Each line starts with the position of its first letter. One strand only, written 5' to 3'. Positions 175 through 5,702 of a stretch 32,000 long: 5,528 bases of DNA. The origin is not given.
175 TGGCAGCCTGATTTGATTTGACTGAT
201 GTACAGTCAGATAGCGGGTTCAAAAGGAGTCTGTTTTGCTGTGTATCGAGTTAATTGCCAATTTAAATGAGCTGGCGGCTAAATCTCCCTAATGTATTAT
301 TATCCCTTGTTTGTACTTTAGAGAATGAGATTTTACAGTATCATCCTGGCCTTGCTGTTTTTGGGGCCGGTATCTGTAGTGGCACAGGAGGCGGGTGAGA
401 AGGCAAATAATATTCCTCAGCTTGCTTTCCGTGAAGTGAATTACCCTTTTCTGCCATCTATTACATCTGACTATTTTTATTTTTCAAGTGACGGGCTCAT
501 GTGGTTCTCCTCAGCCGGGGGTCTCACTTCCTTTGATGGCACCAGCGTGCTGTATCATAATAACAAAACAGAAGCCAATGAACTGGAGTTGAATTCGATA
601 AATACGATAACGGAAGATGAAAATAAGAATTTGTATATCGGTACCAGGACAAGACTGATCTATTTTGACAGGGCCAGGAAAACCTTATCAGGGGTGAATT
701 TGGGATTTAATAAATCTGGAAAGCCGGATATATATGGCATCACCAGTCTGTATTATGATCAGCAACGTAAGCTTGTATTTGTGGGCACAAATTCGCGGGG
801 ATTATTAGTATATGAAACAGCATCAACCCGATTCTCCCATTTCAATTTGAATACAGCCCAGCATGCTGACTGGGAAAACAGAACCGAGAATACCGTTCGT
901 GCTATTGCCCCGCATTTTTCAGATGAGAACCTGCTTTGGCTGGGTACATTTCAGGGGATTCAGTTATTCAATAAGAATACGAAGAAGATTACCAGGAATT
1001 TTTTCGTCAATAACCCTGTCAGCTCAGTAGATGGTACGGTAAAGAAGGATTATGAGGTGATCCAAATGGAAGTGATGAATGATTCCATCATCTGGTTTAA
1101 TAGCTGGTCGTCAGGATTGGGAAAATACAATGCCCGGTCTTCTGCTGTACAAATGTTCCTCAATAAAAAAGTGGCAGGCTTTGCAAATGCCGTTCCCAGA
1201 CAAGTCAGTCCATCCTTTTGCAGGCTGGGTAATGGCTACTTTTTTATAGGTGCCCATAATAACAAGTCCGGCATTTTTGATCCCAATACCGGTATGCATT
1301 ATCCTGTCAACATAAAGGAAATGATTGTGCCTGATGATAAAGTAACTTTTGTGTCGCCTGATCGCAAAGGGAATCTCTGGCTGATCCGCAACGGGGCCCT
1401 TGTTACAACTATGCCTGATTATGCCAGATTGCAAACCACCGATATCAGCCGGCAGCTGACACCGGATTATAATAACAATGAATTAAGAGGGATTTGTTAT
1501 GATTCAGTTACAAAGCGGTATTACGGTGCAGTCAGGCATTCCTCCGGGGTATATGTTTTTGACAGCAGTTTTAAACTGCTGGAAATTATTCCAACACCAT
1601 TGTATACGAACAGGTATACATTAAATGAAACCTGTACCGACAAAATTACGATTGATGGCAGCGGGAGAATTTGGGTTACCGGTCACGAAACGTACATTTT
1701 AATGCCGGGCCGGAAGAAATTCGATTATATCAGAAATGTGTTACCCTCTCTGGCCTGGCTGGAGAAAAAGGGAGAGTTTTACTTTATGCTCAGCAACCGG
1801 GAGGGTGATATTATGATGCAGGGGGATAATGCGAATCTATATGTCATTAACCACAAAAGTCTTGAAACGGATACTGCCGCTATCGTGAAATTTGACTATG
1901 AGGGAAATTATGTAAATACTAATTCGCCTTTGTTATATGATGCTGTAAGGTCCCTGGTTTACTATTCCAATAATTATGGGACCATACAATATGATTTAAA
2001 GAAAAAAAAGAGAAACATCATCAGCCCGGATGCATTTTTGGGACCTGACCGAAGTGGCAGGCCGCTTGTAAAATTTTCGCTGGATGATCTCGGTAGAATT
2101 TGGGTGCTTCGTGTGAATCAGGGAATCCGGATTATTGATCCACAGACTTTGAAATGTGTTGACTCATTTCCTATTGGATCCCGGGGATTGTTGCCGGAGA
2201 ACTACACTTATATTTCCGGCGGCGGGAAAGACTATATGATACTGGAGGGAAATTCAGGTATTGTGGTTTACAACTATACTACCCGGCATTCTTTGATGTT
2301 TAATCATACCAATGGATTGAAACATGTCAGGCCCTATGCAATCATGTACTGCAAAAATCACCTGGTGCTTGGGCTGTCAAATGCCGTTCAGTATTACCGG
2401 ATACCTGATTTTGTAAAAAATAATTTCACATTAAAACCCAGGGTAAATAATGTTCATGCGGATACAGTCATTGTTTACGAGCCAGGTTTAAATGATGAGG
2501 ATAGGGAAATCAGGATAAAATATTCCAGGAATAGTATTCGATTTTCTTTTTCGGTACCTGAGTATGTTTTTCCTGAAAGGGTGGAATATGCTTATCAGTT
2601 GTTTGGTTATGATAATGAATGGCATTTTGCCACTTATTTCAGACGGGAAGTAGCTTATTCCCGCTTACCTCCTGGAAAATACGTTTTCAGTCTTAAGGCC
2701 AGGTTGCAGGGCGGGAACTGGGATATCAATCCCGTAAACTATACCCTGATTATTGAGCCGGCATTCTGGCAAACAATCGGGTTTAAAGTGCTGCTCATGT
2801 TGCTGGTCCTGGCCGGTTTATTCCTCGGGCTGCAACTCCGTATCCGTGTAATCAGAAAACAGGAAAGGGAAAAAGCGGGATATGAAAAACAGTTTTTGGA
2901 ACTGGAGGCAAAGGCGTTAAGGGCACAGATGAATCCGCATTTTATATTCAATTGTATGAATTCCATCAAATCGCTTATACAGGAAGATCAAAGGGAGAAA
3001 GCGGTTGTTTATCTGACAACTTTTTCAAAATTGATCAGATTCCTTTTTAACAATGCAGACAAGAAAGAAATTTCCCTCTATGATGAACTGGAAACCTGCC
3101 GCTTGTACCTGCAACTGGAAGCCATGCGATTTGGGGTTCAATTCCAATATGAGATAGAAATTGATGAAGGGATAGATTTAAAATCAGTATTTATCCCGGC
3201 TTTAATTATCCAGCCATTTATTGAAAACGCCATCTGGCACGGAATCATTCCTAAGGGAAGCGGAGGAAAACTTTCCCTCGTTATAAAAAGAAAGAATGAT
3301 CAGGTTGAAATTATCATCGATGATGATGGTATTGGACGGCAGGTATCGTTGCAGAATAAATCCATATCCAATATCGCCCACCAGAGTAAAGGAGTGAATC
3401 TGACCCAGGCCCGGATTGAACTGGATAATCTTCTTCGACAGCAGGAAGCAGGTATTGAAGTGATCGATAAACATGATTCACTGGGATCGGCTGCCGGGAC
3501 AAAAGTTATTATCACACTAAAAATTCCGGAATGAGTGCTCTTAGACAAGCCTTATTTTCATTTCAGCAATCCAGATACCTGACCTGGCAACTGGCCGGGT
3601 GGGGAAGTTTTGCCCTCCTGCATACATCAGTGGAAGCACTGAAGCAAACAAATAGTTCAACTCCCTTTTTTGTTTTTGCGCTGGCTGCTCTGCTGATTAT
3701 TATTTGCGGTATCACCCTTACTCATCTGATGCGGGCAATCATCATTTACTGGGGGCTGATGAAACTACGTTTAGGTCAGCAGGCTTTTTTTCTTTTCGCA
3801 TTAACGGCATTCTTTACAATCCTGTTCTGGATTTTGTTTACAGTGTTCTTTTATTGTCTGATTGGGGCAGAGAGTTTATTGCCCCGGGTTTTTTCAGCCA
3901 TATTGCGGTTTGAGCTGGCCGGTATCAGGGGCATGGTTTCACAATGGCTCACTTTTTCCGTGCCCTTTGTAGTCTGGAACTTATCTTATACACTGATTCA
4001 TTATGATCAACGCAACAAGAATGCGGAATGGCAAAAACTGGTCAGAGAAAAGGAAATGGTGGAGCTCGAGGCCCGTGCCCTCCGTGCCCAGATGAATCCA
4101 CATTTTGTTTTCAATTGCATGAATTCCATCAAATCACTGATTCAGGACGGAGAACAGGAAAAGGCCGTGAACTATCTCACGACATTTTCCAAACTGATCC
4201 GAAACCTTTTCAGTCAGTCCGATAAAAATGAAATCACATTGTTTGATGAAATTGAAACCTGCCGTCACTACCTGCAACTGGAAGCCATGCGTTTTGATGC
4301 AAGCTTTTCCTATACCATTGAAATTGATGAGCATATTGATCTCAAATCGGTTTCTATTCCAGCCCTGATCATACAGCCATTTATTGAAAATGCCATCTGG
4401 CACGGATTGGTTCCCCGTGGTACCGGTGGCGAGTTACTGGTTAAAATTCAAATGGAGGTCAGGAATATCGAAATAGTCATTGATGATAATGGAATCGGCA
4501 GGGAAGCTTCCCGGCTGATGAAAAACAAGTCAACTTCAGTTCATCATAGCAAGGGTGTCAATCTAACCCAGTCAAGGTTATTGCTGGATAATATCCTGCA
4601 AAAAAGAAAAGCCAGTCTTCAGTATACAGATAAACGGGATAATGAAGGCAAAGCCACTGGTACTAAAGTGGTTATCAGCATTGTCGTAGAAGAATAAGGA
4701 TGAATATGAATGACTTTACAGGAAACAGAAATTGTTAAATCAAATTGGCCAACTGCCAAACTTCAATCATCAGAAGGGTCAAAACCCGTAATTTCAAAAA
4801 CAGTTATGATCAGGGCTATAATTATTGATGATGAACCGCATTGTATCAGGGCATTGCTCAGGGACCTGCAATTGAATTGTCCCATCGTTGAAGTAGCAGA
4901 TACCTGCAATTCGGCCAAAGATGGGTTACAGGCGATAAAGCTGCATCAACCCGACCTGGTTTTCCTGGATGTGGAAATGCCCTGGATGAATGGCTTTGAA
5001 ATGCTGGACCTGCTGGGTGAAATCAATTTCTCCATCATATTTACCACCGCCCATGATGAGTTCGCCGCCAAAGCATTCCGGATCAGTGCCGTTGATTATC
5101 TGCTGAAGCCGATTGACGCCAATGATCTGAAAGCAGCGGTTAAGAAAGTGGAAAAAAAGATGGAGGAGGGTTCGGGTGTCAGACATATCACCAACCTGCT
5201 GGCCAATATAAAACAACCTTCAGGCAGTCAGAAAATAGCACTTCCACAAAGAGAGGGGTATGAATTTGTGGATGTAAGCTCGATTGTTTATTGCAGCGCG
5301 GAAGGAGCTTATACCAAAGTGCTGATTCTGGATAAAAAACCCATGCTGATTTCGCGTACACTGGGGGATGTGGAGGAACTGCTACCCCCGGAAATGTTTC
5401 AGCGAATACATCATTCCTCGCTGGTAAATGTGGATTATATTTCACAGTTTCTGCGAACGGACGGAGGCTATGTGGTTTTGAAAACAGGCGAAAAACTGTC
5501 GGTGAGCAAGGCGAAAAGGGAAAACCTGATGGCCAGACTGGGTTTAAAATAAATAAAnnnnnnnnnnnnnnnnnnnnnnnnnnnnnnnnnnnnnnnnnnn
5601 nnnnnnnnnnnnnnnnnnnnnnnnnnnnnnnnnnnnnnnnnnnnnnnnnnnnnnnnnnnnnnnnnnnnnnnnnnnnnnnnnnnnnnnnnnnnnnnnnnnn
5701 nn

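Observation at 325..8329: Two sensor kinases and a LytTR regulator packed into one unit with two membrane desaturases and a secreted protein: candidate lipid-unsaturation control system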

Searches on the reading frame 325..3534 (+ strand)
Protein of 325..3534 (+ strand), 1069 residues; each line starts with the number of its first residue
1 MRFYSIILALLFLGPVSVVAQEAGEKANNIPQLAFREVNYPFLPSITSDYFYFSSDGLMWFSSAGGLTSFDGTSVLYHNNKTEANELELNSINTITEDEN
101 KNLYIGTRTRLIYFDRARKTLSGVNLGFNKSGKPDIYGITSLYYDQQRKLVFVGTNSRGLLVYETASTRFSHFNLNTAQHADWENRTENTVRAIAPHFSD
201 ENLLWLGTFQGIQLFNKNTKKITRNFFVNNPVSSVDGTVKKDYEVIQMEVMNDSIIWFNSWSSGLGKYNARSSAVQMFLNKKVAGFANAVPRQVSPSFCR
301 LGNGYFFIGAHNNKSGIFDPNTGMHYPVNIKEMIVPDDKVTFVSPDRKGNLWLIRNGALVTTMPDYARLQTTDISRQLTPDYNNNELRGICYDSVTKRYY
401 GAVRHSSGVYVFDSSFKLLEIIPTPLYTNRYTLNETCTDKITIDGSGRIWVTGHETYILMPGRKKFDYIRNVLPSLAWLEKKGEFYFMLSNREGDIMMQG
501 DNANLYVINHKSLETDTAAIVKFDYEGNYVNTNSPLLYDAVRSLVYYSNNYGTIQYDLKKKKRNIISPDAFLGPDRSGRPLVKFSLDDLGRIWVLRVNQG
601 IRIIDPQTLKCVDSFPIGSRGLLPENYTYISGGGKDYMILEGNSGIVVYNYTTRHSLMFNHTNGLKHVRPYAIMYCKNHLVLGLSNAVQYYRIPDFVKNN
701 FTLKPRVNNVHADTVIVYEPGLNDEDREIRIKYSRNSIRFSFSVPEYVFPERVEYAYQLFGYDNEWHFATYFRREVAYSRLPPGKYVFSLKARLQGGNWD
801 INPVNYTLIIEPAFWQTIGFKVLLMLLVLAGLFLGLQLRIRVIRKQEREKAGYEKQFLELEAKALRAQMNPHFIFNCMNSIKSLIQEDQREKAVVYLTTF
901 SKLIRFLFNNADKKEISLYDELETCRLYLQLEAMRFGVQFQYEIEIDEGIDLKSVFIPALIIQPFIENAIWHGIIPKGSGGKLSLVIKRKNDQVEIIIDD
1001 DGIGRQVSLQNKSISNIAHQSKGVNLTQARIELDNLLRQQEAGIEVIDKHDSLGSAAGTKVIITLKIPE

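Call 3: search_protein_families(library=pfam, proteins=[window:325-3534:+], max_evalue=0.01)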
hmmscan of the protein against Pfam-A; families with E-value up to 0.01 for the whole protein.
window:325-3534:+ (1069 aa): 4 families
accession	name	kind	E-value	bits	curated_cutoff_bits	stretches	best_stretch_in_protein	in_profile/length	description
PF06580.19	His_kinase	-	2.2e-22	79.5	25.2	1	861-939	2-80/81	Histidine kinase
PF07495.19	Y_Y_Y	-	2e-13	50.5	26.6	1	747-808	2-62/65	Y_Y_Y domain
PF07494.17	Reg_prop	-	4.8e-09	35.8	20.4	0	89-108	4-23/24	Two component regulator propeller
PF02518.31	HATPase_c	-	0.0012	19.7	26.4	1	960-1067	8-109/111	Histidine kinase-, DNA gyrase B-, and HSP90-like ATPase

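Call 6: search_protein_families(library=ncbifam, proteins=[window:325-3534:+], max_evalue=0.01)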
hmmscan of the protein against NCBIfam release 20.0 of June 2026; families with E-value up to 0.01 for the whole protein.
window:325-3534:+ (1069 aa): 1 family
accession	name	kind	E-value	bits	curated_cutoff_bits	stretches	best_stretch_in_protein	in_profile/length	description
NF052228.1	T9SS_PorZ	equivalog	2.8e-11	42.6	260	1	139-236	482-578/757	type IX secretion system anionic LPS delivery protein PorZ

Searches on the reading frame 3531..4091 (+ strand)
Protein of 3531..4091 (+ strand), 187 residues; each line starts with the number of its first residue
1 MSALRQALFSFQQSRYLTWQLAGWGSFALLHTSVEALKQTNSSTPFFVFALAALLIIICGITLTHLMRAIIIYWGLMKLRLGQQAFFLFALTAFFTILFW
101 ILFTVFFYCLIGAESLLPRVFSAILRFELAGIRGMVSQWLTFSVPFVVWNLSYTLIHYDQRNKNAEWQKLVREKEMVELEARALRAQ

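Call 65: search_protein_families(library=pfam, proteins=[window:3531-4091:+], max_evalue=10)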
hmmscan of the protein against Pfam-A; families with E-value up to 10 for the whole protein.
seq(187 aa): 2 families
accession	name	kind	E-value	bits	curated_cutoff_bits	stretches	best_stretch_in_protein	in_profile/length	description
PF04588.18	HIG_1_N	-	0.57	10.9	22.4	0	76-93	34-51/52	Hypoxia induced protein conserved region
PF17090.10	Ytca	-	7.5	7.6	28.8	1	55-103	16-61/62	YtcA family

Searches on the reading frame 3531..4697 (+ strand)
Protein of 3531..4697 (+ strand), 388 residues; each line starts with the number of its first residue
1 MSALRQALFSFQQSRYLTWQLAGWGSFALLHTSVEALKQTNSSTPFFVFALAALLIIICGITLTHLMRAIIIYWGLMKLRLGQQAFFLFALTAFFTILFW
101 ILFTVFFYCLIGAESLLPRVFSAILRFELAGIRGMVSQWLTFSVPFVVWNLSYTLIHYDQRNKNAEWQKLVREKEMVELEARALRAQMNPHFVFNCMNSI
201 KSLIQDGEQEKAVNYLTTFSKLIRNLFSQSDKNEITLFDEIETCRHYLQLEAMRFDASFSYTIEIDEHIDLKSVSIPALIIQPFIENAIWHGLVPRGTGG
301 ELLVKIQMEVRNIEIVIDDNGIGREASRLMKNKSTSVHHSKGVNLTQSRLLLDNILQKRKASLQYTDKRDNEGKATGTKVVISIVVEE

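Call 3: search_protein_families(library=pfam, proteins=[window:3531-4697:+], max_evalue=0.01)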
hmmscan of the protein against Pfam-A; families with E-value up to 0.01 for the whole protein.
window:3531-4697:+ (388 aa): 2 families
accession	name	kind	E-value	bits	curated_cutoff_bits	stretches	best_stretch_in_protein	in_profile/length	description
PF06580.19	His_kinase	-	7e-24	84.3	25.2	1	180-258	2-80/81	Histidine kinase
PF02518.31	HATPase_c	-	0.0035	18.2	26.4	1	279-383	8-106/111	Histidine kinase-, DNA gyrase B-, and HSP90-like ATPase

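Call 6: search_protein_families(library=ncbifam, proteins=[window:3531-4697:+], max_evalue=0.01)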
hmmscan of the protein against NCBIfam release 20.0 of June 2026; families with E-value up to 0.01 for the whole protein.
window:3531-4697:+ (388 aa): 0 families

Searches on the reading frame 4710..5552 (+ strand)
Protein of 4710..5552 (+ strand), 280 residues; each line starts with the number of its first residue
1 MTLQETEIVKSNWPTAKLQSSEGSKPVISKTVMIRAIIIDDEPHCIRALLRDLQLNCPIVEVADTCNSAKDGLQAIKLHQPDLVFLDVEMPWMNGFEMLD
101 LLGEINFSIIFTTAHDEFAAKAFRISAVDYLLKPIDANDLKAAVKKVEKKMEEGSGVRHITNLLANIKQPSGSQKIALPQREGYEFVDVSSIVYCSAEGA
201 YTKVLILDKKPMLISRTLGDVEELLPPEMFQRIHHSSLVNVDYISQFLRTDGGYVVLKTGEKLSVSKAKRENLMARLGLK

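Call 3: search_protein_families(library=pfam, proteins=[window:4710-5552:+], max_evalue=0.01)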
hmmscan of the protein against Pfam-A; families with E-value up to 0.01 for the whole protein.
window:4710-5552:+ (280 aa): 2 families
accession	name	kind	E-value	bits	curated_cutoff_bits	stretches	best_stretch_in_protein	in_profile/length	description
PF00072.30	Response_reg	-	2.7e-20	73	30.2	1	37-145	2-111/111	Response regulator receiver domain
PF04397.21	LytTR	-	7.2e-16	58.6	22.6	1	185-277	4-97/98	LytTr DNA-binding domain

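Call 6: search_protein_families(library=ncbifam, proteins=[window:4710-5552:+], max_evalue=0.01)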
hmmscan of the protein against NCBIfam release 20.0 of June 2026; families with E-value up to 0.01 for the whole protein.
window:4710-5552:+ (280 aa): 87 families (the best 25 are shown)
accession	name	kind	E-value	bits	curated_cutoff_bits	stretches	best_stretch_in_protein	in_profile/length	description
NF008677.0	PRK11697.1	equivalog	5.1e-36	124.2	246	1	33-279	1-237/238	two-component system response regulator BtsR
NF010684.1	PRK14084.1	equivalog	3.5e-26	92.5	375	1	35-278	2-253/254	response regulator transcription factor LytR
TIGR02875.1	spore_0_A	equivalog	3.8e-14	52.5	200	1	34-152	3-126/262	sporulation transcription factor Spo0A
NF001965.0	PRK00742.1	subfamily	2.4e-13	50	293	1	33-154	3-130/357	chemotaxis-specific protein-glutamate methyltransferase CheB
NF007935.0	PRK10651.1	equivalog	2.4e-13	49.7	250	1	35-148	8-124/216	two-component system response regulator NarL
TIGR01387.1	cztR_silR_copR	subfamily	9.6e-13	48.3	279.2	1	38-163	3-130/218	heavy metal response regulator transcription factor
NF008469.0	PRK11361.1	equivalog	2e-12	46.6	714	1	34-149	5-121/461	acetoacetate metabolism transcriptional regulator AtoC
NF052445.1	RespRegMctR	equivalog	2.3e-12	46.7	300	1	34-159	2-131/205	two-component system response regulator MctR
NF041946.1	LuxO_transreg_Vib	equivalog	3.4e-12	45.9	800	1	49-153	15-117/463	quorum-sensing sigma-54 dependent transcriptional regulator LuxO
TIGR01818.1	ntrC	equivalog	6.6e-12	45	558.6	1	38-155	3-121/463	nitrogen regulation protein NR(I)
NF045944.1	ResRegRpaBCyano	equivalog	9.1e-12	44.8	330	1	37-155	1-119/229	response regulator transcription factor RpaB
NF040749.1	tetrathio_RR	equivalog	1.4e-11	44.4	290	1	66-161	29-128/191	tetrathionate respiration response regulator TtrR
NF007969.0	PRK10693.1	equivalog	3e-11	42.9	329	1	36-146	10-122/337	two-component system response regulator RssB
NF008296.0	PRK11083.1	equivalog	5.9e-11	42.2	273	1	35-157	5-127/228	two-component system response regulator CreB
NF053854.1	RespRegPhoBBctds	equivalog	8.2e-11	41.7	270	1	37-154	2-121/225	two-component system response regulator PhoB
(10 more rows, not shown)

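Call 15: find_related_loci(query=window:4806-5552:+, collection=metagenome_contigs, flank=8000)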
Query window:4806-5552:+ (248 aa) in metagenome_contigs; peptide patterns used: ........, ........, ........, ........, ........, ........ (x = any residue, [..] = any of these).
407 stretches matched a pattern; 175 encode a relative of the query (tblastn E <= 1e-3); the best 80 are kept; 80 distinct loci.
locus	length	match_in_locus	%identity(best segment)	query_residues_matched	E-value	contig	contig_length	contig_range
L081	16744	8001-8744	100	1-248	6e-169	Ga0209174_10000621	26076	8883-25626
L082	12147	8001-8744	100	1-248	6e-169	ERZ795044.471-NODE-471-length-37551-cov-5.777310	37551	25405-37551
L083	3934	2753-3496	91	1-248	1e-161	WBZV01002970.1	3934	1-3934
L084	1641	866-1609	89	1-248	6e-167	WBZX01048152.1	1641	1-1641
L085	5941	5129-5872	85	1-248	5e-145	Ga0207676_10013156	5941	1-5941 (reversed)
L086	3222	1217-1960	84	1-248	3e-149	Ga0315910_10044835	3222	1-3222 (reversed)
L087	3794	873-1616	84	1-248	3e-147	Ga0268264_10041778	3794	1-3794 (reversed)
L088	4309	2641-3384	84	1-248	1e-145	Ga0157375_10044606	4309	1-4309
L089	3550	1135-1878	83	1-248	2e-147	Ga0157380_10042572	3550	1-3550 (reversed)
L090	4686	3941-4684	84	1-248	7e-145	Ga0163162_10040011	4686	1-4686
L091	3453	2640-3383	81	1-248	1e-146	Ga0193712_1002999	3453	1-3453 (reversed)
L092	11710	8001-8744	82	1-248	2e-140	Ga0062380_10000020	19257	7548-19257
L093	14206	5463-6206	81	1-248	3e-140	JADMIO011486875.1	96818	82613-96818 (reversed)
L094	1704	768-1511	80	1-248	9e-152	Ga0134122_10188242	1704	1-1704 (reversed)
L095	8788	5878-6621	82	1-248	3e-140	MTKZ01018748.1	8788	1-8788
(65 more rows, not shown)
